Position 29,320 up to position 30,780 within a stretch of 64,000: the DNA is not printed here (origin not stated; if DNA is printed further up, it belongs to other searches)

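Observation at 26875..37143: Single-strand gene string from a PucR-regulated TTT transporter through MmgE/PrpD-like and CapA-like genes into an orphan glycyl-radical enzyme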

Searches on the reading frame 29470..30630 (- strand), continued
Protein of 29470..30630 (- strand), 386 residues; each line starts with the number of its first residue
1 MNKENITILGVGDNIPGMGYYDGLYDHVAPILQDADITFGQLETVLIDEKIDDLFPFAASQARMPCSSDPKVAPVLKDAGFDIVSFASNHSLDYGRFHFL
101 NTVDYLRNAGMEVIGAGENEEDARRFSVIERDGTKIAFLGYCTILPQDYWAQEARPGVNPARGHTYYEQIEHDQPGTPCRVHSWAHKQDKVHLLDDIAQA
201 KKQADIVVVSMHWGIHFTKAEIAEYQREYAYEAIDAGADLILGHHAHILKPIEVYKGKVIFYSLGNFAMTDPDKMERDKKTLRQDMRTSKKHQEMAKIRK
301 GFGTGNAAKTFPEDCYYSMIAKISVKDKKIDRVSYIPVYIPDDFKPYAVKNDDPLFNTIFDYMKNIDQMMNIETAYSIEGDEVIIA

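Call 65: find_encoding_contigs(protein=P0243, flank=10000, max_places=1)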
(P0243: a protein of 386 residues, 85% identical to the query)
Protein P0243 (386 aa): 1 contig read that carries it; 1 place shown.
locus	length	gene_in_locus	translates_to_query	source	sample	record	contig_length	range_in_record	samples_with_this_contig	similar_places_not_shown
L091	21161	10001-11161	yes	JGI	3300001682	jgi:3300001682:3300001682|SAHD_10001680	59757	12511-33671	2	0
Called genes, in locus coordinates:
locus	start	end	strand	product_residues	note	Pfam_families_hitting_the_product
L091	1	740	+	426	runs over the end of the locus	PF06808:DctM, PF03553:Na_H_antiporter (weak)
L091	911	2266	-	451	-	-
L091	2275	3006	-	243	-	PF13476:AAA_23 (faint), PF00005:ABC_tran, PF13304:AAA_21 (faint)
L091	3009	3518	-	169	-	-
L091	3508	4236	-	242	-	-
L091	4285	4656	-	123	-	PF00392:GntR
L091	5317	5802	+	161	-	PF07331:TctB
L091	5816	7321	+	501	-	PF01970:TctA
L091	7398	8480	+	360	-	PF03401:TctC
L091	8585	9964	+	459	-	PF03972:MmgE_PrpD_N, PF19305:MmgE_PrpD_C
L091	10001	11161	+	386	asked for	PF09587:PGA_cap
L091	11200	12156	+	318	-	PF01208:URO-D (weak)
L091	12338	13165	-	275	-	PF00756:Esterase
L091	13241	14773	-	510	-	PF00144:Beta-lactamase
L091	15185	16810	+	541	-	PF00496:SBP_bac_5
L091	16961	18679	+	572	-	PF02129:Peptidase_S15, PF08530:PepX_C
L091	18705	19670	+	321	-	PF19300:BPD_transp_1_N, PF00528:BPD_transp_1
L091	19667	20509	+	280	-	PF12911:OppC_N, PF00528:BPD_transp_1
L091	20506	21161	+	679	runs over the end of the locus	PF00005:ABC_tran, PF02463:SMC_N (faint), PF13304:AAA_21 (faint), PF13401:AAA_22 (faint), PF08352:oligo_HPY, PF00005:ABC_tran, PF08352:oligo_HPY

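Call 69: find_encoding_contigs(protein=P0301, flank=10000, max_places=1)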
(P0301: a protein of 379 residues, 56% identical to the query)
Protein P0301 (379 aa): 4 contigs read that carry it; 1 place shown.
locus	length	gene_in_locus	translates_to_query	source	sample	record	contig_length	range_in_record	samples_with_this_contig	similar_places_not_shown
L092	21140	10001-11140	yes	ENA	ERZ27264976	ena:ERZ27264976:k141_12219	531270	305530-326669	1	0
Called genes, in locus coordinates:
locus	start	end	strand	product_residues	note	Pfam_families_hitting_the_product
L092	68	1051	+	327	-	PF00005:ABC_tran, PF08352:oligo_HPY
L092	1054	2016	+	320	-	PF00005:ABC_tran, PF13304:AAA_21 (faint), PF08352:oligo_HPY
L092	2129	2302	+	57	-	-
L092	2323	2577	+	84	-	PF07875:Coat_F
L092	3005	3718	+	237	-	PF03591:AzlC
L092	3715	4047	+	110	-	PF05437:AzlD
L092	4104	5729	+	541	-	PF17853:GGDEF_2, PF13556:HTH_30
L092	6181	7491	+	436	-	PF03600:CitMHS, PF07158:MatC_N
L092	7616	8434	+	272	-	PF00756:Esterase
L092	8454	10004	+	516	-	PF00144:Beta-lactamase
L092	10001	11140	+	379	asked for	PF09587:PGA_cap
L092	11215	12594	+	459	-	PF03972:MmgE_PrpD_N, PF19305:MmgE_PrpD_C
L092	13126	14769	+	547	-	PF00496:SBP_bac_5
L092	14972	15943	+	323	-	PF19300:BPD_transp_1_N, PF00528:BPD_transp_1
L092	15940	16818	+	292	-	PF12911:OppC_N, PF00528:BPD_transp_1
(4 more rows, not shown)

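Call 70: find_encoding_contigs(protein=P0309, flank=10000, max_places=1)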
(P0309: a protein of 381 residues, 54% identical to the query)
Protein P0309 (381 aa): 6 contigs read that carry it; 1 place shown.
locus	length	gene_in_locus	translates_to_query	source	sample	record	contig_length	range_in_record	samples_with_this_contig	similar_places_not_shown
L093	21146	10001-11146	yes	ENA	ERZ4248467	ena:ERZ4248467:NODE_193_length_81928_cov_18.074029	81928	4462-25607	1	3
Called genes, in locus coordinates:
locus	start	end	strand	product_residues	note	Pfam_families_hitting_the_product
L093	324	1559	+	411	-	PF00326:Peptidase_S9 (faint)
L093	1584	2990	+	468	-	PF00309:Sigma54_AID, PF04963:Sigma54_CBD, PF04552:Sigma54_DBD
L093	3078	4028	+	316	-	PF19300:BPD_transp_1_N, PF00528:BPD_transp_1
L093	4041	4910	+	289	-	PF12911:OppC_N, PF00528:BPD_transp_1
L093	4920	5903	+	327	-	PF00005:ABC_tran, PF02463:SMC_N (weak), PF13304:AAA_21 (faint), PF08352:oligo_HPY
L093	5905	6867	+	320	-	PF00005:ABC_tran, PF13304:AAA_21 (faint), PF08352:oligo_HPY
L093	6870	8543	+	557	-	PF00496:SBP_bac_5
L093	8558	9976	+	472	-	PF01554:MatE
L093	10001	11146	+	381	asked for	PF09587:PGA_cap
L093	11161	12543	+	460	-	PF03972:MmgE_PrpD_N, PF19305:MmgE_PrpD_C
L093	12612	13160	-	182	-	PF03551:PadR, PF10400:Vir_act_alpha_C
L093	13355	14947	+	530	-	PF00501:AMP-binding, PF13193:AMP-binding_C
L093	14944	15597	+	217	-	PF19700:DUF6198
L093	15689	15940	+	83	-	-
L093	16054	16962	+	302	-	PF09924:LPG_synthase_C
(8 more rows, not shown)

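Call 71: find_encoding_contigs(protein=P0342, flank=10000, max_places=1)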
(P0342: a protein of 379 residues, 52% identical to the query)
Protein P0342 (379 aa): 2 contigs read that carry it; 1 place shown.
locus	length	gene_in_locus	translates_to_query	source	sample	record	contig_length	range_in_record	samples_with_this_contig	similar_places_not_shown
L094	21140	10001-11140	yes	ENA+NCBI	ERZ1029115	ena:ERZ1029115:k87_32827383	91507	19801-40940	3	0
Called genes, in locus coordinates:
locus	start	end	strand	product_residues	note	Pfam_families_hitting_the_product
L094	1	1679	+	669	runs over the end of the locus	PF00724:Oxidored_FMN, PF13241:NAD_binding_7 (faint), PF13738:Pyr_redox_3 (faint), PF00070:Pyr_redox (faint), PF01134:GIDA (faint), PF01266:DAO (faint), PF07992:Pyr_redox_2, PF13450:NAD_binding_8, +3 more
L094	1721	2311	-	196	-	PF12917:YfbR-like, PF13023:HD_3, PF01966:HD (weak)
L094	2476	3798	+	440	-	PF00370:FGGY_N, PF02782:FGGY_C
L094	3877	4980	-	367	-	-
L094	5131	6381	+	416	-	-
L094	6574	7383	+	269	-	-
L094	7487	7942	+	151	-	PF07702:UTRA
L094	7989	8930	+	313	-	PF00756:Esterase (weak)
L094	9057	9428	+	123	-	PF07411:DUF1508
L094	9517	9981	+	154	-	PF02664:LuxS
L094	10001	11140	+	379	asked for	PF09587:PGA_cap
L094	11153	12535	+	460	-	PF03972:MmgE_PrpD_N, PF19305:MmgE_PrpD_C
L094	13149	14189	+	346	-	PF01208:URO-D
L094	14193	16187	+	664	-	PF08497:Radical_SAM_N, PF04055:Radical_SAM (weak), PF11842:DUF3362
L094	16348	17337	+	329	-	PF05958:tRNA_U5-meth_tr, PF02475:TRM5-TYW2_MTfase, PF03602:Cons_hypoth95, PF05175:MTS, PF06325:PrmA (weak), PF09445:Methyltransf_15, PF13649:Methyltransf_25 (weak), PF13847:Methyltransf_31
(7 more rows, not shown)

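Call 84: search_solved_structures(query=window:29470-30630:-, max_evalue=0.001, show_alignments=1)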
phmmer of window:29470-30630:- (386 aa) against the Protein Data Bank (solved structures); distinct sequences matched with E-value up to 0.001: 3.
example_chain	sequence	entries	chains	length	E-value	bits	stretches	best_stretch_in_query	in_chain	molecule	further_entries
8gq9_A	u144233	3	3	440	3.9e-22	82.3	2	197-268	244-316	Poly-gamma-glutamate synthesis protein (Capsule biosynthesis protein)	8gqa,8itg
8gqb_A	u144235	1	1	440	4.1e-22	82.2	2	197-268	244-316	Poly-gamma-glutamate synthesis protein (Capsule biosynthesis protein)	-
8ith_A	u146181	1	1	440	3.7e-21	79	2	197-268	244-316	Poly-gamma-glutamate synthesis protein (Capsule biosynthesis protein)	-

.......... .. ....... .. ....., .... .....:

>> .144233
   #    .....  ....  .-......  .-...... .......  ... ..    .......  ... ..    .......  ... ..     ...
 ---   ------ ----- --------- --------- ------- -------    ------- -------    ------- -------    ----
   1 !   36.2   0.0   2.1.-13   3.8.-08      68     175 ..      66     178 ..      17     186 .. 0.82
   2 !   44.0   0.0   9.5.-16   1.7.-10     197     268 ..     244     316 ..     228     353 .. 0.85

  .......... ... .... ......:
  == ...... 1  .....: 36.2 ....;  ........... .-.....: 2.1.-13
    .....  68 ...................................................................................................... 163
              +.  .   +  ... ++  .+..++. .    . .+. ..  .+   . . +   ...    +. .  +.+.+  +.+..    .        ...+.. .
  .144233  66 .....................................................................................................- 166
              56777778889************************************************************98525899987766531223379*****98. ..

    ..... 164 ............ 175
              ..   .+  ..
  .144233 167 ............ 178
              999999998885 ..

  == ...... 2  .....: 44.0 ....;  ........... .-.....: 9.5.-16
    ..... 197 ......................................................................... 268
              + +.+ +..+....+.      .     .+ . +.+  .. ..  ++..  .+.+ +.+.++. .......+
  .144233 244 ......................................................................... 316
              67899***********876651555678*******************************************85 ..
